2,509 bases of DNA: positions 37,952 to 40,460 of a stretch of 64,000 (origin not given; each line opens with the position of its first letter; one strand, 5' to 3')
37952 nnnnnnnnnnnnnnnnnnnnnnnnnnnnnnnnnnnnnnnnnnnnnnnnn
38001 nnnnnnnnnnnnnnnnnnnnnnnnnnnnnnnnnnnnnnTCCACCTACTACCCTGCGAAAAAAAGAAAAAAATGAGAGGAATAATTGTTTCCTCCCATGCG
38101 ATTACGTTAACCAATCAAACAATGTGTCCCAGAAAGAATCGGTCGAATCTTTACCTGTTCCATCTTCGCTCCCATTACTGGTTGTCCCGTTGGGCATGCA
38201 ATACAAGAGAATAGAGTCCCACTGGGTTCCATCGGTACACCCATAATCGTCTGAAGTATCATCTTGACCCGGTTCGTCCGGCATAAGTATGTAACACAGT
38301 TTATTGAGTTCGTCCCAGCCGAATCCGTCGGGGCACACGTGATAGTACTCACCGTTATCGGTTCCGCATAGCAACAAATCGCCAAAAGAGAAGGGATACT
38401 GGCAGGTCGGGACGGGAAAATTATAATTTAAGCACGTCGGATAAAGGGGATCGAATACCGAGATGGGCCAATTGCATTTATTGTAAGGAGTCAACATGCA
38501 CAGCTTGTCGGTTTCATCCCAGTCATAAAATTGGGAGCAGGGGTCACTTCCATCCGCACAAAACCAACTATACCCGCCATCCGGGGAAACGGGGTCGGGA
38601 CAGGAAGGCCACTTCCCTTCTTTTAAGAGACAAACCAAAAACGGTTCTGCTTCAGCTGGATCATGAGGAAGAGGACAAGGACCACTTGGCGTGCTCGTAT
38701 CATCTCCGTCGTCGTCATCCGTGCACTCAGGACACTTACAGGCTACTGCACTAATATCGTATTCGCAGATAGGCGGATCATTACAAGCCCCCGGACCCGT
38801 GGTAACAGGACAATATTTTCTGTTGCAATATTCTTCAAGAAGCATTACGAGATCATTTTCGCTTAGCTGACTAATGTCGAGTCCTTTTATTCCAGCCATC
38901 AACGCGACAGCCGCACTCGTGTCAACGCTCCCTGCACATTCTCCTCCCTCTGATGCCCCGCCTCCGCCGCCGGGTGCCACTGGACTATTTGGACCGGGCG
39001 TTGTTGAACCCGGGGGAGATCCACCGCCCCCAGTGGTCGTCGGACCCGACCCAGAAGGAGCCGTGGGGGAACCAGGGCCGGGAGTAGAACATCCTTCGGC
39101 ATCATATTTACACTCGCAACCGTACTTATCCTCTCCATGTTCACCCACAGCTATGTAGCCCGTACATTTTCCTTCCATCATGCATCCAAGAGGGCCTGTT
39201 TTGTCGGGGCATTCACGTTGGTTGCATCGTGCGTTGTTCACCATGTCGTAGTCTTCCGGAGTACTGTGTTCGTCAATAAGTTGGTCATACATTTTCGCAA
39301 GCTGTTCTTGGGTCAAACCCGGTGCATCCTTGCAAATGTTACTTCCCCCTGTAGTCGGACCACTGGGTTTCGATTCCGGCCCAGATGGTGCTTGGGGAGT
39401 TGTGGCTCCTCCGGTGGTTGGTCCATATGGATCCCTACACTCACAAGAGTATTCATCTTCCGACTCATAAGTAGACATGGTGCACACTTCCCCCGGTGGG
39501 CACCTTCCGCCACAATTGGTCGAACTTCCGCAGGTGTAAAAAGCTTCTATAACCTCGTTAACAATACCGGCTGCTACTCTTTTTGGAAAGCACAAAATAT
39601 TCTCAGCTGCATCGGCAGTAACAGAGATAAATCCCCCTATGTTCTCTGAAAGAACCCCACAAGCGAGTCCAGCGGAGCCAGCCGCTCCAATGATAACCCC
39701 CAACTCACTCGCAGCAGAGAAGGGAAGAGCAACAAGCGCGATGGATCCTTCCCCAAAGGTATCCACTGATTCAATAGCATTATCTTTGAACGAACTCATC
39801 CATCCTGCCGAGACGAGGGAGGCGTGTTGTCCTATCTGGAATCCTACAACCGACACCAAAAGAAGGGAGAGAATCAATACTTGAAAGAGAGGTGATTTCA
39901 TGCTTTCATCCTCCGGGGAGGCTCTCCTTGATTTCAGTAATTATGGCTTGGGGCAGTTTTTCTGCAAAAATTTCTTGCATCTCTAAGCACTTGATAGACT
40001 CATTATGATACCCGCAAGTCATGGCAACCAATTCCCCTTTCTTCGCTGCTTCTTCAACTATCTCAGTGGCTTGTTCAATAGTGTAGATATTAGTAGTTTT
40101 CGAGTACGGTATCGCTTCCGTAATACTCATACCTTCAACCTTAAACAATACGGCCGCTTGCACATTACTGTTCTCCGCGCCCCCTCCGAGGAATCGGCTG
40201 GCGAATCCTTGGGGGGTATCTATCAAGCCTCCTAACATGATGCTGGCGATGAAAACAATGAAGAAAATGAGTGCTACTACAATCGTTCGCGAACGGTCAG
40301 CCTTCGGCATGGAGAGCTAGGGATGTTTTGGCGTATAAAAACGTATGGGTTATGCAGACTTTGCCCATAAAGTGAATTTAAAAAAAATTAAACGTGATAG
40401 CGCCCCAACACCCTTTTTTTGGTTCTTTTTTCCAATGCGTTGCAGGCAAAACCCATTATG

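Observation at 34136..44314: Compact archaeal type-IV-pilus-like module: ATPase, platform, and three to four class III signal-peptide pilins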

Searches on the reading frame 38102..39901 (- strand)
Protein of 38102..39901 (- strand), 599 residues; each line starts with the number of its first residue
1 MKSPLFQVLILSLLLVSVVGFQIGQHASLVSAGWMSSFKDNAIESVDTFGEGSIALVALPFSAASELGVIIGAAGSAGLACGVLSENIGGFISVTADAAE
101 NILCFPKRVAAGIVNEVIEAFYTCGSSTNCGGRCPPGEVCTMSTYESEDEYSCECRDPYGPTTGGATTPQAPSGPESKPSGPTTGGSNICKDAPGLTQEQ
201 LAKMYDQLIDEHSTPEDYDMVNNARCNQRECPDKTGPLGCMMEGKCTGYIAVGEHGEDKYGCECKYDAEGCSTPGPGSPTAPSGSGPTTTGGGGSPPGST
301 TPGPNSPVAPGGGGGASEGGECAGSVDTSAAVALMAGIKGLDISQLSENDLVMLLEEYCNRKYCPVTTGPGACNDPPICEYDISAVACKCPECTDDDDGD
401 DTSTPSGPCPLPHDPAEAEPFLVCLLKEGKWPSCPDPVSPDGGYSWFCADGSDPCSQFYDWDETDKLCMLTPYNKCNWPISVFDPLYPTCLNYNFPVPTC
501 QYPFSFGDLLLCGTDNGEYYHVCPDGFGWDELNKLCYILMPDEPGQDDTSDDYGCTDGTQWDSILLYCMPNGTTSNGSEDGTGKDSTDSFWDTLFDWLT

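Call 3: search_protein_families(library=pfam, proteins=[window:38102-39901:-], max_evalue=0.1)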
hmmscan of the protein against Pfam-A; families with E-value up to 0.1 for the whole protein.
window:38102-39901:- (599 aa): 0 families

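Call 8: search_protein_families(library=ncbifam, proteins=[window:38102-39901:-], max_evalue=0.1)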
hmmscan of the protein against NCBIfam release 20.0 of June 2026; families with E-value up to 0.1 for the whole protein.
window:38102-39901:- (599 aa): 0 families

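Call 28: find_homologous_proteins(query=window:38102-39901:-, max_evalue=0.001)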
Query window:38102-39901:- (599 aa): 1 proteins with E <= 0.001 among 8000 candidates.
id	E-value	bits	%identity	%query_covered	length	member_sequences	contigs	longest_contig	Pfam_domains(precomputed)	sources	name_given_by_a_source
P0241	0.0e+0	1419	100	100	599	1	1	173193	-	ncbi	ncbi:MAG: hypothetical protein V1776_02995 [Candidatus Diapherotrites archaeon]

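Call 77: search_dna_similar(query=window:38102-39901:-, collection=phages, mode=protein, max_evalue=0.001, max_rows=10)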
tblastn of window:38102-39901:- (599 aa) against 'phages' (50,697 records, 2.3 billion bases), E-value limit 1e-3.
No match.

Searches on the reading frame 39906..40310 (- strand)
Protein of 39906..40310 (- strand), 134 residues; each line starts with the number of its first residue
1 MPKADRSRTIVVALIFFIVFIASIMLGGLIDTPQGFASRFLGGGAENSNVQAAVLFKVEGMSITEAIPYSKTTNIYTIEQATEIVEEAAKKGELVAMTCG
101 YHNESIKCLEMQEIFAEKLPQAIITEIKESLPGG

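Call 3: search_protein_families(library=pfam, proteins=[window:39906-40310:-], max_evalue=0.1)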
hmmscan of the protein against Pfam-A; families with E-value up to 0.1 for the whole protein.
window:39906-40310:- (134 aa): 0 families

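Call 8: search_protein_families(library=ncbifam, proteins=[window:39906-40310:-], max_evalue=0.1)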
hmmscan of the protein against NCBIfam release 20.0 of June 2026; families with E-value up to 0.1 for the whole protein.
window:39906-40310:- (134 aa): 0 families

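Call 52: list_cluster_members(proteins=[window:39906-40310:-, window:44147-44314:+, window:42961-43434:+, window:34187-38038:+, window:54989-55504:+])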
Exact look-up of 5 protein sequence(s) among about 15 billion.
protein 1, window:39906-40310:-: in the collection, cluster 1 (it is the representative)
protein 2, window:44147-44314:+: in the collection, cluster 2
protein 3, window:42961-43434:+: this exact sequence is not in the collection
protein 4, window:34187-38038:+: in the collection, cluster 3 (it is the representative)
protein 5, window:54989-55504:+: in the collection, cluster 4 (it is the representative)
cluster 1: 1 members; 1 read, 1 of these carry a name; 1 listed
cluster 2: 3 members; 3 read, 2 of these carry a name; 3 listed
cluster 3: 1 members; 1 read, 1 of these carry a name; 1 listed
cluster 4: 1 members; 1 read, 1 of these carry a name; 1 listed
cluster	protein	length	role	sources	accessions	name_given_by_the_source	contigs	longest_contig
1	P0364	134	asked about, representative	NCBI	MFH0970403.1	MAG: hypothetical protein V1776_03000 [Candidatus Diapherotrites archaeon]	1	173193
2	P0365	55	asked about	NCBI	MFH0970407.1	MAG: hypothetical protein V1776_03020 [Candidatus Diapherotrites archaeon]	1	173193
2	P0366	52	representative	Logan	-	-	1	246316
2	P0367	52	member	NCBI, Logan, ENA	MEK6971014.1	MAG: hypothetical protein AABW68_05010 [archaeon]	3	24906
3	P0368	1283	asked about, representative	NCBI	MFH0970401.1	MAG: ATPase, T2SS/T4P/T4SS family [Candidatus Diapherotrites archaeon]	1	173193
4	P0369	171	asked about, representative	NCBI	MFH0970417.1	MAG: class III signal peptide-containing protein [Candidatus Diapherotrites archaeon]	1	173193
